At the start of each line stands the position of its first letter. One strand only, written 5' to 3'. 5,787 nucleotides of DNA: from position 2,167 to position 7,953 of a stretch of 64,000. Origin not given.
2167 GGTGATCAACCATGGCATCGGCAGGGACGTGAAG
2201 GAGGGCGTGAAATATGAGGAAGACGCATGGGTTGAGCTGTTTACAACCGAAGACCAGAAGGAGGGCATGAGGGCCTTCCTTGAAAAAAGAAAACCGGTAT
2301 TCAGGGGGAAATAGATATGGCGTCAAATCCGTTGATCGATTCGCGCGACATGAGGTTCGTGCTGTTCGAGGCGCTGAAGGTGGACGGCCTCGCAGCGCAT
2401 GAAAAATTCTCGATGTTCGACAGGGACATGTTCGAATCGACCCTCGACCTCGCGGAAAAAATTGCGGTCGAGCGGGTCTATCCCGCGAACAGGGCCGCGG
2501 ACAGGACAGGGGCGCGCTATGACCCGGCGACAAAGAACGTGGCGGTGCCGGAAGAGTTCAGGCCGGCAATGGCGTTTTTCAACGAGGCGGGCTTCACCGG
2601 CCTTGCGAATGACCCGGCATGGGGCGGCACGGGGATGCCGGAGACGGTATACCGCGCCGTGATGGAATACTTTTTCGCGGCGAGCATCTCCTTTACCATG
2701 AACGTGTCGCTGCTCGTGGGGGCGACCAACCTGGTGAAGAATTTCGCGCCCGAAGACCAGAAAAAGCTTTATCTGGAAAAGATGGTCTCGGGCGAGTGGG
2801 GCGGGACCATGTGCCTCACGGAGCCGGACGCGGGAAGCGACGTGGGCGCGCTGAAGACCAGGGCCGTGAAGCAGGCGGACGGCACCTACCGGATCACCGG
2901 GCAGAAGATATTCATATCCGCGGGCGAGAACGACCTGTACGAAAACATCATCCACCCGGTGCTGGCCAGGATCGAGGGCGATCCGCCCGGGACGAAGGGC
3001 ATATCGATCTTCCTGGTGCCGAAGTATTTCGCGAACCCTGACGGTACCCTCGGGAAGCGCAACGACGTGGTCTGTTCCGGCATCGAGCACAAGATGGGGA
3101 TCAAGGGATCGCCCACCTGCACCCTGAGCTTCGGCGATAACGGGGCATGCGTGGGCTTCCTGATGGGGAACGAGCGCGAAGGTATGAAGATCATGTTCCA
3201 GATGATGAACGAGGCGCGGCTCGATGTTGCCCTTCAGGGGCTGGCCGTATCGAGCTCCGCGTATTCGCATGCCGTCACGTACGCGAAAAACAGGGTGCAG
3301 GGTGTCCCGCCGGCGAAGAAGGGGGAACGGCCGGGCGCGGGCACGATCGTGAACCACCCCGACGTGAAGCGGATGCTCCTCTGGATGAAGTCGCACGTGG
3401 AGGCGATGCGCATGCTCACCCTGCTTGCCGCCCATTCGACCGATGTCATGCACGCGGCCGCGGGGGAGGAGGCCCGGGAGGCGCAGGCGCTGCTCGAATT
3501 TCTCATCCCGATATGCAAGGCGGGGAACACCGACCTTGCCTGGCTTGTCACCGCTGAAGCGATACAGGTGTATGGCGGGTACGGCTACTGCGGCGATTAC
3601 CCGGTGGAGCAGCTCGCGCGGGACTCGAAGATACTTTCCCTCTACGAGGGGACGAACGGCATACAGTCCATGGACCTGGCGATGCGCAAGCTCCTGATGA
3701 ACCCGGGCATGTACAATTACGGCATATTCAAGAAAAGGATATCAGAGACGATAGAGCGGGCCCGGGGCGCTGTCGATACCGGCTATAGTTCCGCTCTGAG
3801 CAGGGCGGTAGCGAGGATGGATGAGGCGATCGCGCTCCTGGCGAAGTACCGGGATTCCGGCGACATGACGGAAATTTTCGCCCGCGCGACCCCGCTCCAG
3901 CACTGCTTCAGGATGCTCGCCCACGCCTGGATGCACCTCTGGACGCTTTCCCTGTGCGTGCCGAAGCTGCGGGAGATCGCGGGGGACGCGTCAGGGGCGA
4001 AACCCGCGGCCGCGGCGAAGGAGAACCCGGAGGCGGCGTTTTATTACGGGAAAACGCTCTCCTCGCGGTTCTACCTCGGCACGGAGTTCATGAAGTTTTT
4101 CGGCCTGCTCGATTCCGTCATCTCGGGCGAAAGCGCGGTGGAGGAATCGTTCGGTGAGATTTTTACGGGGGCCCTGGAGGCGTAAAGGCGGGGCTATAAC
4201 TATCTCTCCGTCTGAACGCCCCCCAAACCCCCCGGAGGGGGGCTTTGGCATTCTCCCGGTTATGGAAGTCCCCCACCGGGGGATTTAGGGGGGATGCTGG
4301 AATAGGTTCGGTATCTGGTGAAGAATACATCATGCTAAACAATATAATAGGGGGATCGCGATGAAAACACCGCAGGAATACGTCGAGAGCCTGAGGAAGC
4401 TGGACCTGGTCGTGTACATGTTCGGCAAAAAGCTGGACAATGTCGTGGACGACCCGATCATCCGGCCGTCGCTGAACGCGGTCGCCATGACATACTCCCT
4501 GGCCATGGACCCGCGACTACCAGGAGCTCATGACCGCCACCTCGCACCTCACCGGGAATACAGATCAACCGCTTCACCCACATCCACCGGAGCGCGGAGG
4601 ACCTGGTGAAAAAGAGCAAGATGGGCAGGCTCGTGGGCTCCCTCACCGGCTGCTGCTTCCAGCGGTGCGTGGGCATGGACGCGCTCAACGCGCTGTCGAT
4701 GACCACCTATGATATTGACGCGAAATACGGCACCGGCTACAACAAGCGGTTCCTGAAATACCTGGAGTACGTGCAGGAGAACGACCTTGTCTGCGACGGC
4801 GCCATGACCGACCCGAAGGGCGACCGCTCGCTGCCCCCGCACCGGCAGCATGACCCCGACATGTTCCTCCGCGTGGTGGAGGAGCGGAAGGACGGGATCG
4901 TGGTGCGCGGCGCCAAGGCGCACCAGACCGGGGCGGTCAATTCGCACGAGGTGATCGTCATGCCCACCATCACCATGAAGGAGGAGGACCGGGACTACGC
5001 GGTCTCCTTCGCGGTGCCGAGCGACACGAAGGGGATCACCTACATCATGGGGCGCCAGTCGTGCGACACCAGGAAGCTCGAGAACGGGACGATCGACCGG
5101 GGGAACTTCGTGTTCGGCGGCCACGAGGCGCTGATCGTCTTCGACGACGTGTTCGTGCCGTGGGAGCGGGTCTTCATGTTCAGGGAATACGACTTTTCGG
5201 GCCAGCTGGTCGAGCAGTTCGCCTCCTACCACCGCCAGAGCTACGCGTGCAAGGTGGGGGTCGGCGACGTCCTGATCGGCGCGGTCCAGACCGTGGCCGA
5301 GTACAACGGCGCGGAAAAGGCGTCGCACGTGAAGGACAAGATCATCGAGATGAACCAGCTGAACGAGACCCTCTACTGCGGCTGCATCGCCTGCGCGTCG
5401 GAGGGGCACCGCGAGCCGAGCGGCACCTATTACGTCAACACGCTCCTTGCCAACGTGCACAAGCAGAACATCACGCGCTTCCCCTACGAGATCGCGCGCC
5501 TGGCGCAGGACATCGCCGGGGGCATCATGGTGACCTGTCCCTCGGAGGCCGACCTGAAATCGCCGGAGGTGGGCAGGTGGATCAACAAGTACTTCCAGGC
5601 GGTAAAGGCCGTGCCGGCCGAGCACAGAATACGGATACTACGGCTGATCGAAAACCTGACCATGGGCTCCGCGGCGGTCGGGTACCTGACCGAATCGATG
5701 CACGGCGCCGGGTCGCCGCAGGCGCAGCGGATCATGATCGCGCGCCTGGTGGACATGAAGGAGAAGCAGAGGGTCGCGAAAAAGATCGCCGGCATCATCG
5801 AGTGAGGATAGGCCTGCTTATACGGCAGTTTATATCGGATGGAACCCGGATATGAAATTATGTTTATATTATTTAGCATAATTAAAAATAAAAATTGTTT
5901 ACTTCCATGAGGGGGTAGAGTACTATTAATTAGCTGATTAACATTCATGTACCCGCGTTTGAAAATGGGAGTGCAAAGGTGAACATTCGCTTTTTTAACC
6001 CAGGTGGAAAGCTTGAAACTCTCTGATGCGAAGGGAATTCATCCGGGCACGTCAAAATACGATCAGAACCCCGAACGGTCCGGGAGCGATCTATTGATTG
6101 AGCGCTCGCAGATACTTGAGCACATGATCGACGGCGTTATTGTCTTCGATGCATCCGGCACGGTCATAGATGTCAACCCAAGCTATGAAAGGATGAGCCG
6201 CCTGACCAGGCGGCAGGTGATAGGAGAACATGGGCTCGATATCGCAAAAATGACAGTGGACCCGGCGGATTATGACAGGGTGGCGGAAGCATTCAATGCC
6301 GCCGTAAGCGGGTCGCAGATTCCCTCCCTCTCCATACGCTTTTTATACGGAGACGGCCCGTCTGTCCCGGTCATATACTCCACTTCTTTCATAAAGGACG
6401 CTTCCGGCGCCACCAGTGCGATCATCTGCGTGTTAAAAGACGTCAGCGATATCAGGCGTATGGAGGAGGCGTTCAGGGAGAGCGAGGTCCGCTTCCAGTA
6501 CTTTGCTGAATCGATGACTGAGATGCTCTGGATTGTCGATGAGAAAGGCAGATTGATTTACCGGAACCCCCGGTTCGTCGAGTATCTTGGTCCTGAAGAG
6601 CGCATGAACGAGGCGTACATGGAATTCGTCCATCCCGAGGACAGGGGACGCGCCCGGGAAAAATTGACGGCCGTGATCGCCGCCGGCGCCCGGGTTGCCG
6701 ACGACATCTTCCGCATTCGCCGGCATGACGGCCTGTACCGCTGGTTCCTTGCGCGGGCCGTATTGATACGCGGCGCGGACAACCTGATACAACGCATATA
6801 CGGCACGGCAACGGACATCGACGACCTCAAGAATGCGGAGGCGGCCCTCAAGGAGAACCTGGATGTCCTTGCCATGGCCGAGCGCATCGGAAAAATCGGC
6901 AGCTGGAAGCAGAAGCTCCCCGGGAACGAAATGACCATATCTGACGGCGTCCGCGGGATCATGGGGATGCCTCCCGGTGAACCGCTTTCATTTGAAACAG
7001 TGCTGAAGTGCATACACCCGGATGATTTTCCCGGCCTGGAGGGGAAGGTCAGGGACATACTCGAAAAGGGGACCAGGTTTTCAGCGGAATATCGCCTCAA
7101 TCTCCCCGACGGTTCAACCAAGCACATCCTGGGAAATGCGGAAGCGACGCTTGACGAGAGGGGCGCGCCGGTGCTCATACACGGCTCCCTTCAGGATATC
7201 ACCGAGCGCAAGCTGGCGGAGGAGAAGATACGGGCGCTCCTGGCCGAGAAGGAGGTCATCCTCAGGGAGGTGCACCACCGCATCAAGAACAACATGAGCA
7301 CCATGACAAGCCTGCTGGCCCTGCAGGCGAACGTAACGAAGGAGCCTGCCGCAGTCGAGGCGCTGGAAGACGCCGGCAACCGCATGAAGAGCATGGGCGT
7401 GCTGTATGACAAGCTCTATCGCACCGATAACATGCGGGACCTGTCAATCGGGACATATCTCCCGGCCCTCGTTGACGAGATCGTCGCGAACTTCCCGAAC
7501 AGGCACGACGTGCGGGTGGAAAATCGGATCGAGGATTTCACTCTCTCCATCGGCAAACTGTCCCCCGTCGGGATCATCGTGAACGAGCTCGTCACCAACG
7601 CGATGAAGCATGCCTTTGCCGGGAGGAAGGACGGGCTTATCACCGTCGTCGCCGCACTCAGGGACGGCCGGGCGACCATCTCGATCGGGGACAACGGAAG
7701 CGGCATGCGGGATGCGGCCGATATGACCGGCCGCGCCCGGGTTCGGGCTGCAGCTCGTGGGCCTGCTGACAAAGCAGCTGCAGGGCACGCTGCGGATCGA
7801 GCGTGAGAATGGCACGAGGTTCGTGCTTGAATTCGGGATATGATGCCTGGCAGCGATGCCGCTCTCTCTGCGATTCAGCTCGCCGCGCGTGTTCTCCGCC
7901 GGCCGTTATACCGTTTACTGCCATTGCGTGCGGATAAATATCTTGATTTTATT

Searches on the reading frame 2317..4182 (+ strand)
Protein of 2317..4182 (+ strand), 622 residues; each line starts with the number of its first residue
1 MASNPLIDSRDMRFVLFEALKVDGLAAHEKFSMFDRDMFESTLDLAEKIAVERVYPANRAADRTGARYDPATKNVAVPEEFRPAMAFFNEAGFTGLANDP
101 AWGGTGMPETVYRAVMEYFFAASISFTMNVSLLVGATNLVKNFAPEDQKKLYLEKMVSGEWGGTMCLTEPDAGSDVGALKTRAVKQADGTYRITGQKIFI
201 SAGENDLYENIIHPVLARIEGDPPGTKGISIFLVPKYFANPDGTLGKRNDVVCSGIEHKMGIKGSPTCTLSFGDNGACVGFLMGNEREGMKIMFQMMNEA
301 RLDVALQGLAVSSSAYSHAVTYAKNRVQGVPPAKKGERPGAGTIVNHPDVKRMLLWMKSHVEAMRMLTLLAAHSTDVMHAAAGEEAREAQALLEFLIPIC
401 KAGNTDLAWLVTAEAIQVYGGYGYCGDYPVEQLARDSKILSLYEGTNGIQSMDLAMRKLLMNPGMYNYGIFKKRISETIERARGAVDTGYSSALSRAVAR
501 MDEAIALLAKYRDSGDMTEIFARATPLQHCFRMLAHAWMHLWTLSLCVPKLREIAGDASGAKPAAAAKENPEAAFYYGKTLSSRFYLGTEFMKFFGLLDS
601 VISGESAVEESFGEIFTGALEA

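Call 53: search_protein_families(library=pfam, proteins=[window:2317-4182:+], max_evalue=0.00001)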
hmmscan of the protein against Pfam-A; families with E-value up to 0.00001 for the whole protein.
window:2317-4182:+ (622 aa): 4 families
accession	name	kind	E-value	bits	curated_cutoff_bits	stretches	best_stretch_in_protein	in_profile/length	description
PF00441.29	Acyl-CoA_dh_1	-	4.1e-23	82.6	22.4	1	288-457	2-148/150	Acyl-CoA dehydrogenase, C-terminal domain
PF02770.24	Acyl-CoA_dh_M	-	3.8e-15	56.3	33.3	1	165-273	2-95/97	Acyl-CoA dehydrogenase, middle domain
PF12806.12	Acyl-CoA_dh_C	-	5.6e-12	46.3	30.3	1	473-608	3-120/124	Acetyl-CoA dehydrogenase C-terminal like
PF02771.21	Acyl-CoA_dh_N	-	6.4e-09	36.6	22.9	1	76-160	31-113/113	Acyl-CoA dehydrogenase, N-terminal domain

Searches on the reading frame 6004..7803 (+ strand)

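Call 53: search_protein_families(library=pfam, proteins=[window:6004-7803:+], max_evalue=0.00001)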
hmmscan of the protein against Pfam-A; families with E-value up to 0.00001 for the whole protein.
window:6004-7803:+ (600 aa): 9 families
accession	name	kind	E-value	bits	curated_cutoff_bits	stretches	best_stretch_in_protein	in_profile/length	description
PF08447.18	PAS_3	-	5.7e-35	119.9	25.6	2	185-269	2-89/89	PAS fold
PF08448.16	PAS_4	-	3.4e-25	88.8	23.1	2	38-150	1-108/110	PAS fold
PF00989.32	PAS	-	6.5e-22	78.1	22.6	2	34-147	3-113/113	PAS fold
PF13426.13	PAS_9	-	1.2e-21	77.3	27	2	43-149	2-103/103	PAS domain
PF07568.18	HisKA_2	-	2.2e-20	72.9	22.3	1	422-495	1-74/76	Histidine kinase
PF13188.13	PAS_8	-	2.2e-13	50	21.8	0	163-212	2-49/65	PAS domain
PF13581.12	HATPase_c_2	-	5.4e-07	30.1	27.4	1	511-573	21-83/127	Histidine kinase-like ATPase domain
PF12860.13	PAS_7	-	6.6e-07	29.9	27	0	38-91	1-55/115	PAS fold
PF02518.31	HATPase_c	-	7.4e-06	26.8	26.4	0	523-570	7-51/111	Histidine kinase-, DNA gyrase B-, and HSP90-like ATPase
